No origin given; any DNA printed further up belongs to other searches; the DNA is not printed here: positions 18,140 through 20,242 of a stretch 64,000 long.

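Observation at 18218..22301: Tandem ~2.0-kb duplication of a secreted beta-helix (choice-of-anchor-Q-like) gene with a mosaic pattern: ends identical, core ~65-70% identical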

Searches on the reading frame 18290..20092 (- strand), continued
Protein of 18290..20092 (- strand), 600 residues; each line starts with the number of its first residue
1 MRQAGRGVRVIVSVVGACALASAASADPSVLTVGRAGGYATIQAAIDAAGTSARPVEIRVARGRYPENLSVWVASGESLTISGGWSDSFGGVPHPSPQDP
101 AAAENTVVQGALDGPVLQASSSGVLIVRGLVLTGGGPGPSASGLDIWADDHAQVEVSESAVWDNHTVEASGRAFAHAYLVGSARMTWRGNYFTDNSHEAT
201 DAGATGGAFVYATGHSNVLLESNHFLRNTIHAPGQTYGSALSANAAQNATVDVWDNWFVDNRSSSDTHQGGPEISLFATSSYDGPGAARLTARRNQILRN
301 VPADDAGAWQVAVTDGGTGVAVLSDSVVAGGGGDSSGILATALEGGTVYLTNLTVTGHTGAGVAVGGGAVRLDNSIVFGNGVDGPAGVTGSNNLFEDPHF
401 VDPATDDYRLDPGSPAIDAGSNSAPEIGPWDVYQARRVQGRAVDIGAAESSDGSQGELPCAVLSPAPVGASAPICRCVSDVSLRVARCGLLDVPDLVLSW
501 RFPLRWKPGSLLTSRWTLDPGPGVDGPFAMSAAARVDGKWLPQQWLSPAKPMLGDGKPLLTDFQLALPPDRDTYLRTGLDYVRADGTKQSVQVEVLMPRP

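Call 40: fold_search(model_id=the predicted structure, library=pdb)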
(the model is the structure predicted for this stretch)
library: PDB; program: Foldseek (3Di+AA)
matches with E <= 10: 1327; with E <= 0.001: 2
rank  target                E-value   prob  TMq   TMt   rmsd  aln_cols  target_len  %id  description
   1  7dmk_B                2.1e-04  0.91  0.16  0.14  22.6       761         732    8  PL6 alginate lyase BcAlyPL6 (released 2021-10-06)
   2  8iqe_B                8.8e-04  0.97  0.23  0.25  23.7       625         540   10  Crystal structure of tetrameric K2-2 TSP (released 2024-02-21)
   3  8iqe_D                1.3e-03  0.99  0.27  0.29  22.4       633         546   10  Crystal structure of tetrameric K2-2 TSP (released 2024-02-21)
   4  2vbm_A                2.4e-03  0.80  0.18  0.20  14.6       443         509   11  Tailspike protein of bacteriophage Sf6 complexed with tetrasaccharide (released 2008-04-22)
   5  9rkv_O                4.4e-03  0.89  0.21  0.23  31.9       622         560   11  Agrobacterium phage 7-7-1 tail fibers (released 2025-12-10)
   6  2wb7_A                4.6e-03  1.00  0.14  0.16   5.4       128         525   12  pT26-6p (released 2009-03-03)
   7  8iq9_B                5.1e-03  0.84  0.24  0.25  24.4       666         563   10  Crystal structure of trimeric K2-2 TSP in complex with tetrasaccharide and octasaccharide (released 2024-02-21)
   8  3zy7_A                5.6e-03  1.00  0.15  0.66   3.1       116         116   16  Crystal structure of computationally redesigned gamma-adaptin appendage domain forming a symmetric homodimer (released 2011-12-28)
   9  1gyw_B                6.1e-03  1.00  0.17  0.67   3.6       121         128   17  Gamma-adaptin appendage domain from clathrin adaptor AP1 A753D mutant (released 2002-08-22)
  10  8iqe_C                6.1e-03  0.95  0.29  0.30  23.4       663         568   11  Crystal structure of tetrameric K2-2 TSP (released 2024-02-21)
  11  1iu1_B                6.7e-03  1.00  0.15  0.65   3.1       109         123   16  Crystal structure of human gamma1-adaptin ear domain (released 2002-07-10)
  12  6zlx                  7.4e-03  1.00  0.14  0.31   8.7       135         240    7  The structure of the ClpX-associated factor PDIP38 (released 2021-07-14)
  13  9mm2                  8.1e-03  1.00  0.21  0.28   9.6       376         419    8  Crystal structure of bacterial pectin methylesterase PmeC5 from B. fibrisolvens D1T (released 2025-01-15)
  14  7xyc_A                8.5e-03  0.44  0.17  0.18  21.4       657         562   10  CryoEM structure of Klebsiella phage Kp7 type II tail fiber gp52 in vitro (released 2023-06-07)
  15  1iu1_A                8.9e-03  1.00  0.15  0.65   2.9       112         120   16  Crystal structure of human gamma1-adaptin ear domain (released 2002-07-10)
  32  5c1e                  2.7e-02  0.97  0.22  0.39  10.1       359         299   14  Crystal Structure of the Pectin Methylesterase from Aspergillus niger in Penultimately Deglycosylated Form (N-acetylgluc (released 2015-07-01)
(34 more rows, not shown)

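Call 56: search_solved_structures(query=A1, max_evalue=1)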
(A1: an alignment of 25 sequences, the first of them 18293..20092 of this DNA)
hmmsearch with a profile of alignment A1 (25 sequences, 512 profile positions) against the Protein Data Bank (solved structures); distinct sequences matched with E-value up to 1: 16.
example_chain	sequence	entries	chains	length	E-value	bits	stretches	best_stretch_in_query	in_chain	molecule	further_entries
5c1e_A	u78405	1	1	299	7.6e-11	44.4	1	20-134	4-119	Pectinesterase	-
5c1c_A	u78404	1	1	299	8e-11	44.3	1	20-134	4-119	Pectinesterase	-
4pmh_A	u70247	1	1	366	1.3e-07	33.8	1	25-81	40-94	Pectinesterase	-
1xg2_A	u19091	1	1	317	0.0002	23.2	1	32-152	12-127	Pectinesterase 1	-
1gq8_A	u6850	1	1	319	0.00038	22.3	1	31-185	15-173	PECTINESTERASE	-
3grh_A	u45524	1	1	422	0.00069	21.5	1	27-76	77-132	Acyl-CoA thioester hydrolase ybgC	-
9rx2_A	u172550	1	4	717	0.0018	20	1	386-416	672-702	Parallel beta-helix repeat protein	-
7w5z_U2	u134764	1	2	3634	0.0091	17.7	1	144-269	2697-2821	Transmembrane protein, putative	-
7dpf_2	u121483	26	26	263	0.038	15.7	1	307-374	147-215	VP2 | Capsid protein VP0 | Genome polyprotein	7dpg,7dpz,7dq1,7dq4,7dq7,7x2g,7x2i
9mm2_A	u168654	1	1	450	0.04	15.6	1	20-68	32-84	Putative cell wall binding repeat-containing protein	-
7c9z_B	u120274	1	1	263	0.048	15.4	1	303-373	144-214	VP2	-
8tne_A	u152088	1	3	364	0.061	15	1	32-144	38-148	Pectinesterase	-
9fjd_2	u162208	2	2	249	0.49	12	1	304-374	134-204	Capsid protein VP2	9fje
9fjc_2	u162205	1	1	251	0.5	12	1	304-374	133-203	Capsid protein VP2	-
9scw_2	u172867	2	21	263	0.54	11.9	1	304-374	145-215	Capsid protein VP2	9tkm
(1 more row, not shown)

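Call 58: search_solved_structures(query=A1, max_evalue=0.000001, show_alignments=2)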
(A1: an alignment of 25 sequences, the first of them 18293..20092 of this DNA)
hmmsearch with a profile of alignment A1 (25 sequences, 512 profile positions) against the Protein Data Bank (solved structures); distinct sequences matched with E-value up to 0.000001: 3.
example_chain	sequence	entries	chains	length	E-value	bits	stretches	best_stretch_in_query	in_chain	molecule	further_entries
5c1e_A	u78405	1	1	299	7.6e-11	44.4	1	20-134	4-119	Pectinesterase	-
5c1c_A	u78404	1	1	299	8e-11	44.3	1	20-134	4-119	Pectinesterase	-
4pmh_A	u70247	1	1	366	1.3e-07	33.8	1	25-81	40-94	Pectinesterase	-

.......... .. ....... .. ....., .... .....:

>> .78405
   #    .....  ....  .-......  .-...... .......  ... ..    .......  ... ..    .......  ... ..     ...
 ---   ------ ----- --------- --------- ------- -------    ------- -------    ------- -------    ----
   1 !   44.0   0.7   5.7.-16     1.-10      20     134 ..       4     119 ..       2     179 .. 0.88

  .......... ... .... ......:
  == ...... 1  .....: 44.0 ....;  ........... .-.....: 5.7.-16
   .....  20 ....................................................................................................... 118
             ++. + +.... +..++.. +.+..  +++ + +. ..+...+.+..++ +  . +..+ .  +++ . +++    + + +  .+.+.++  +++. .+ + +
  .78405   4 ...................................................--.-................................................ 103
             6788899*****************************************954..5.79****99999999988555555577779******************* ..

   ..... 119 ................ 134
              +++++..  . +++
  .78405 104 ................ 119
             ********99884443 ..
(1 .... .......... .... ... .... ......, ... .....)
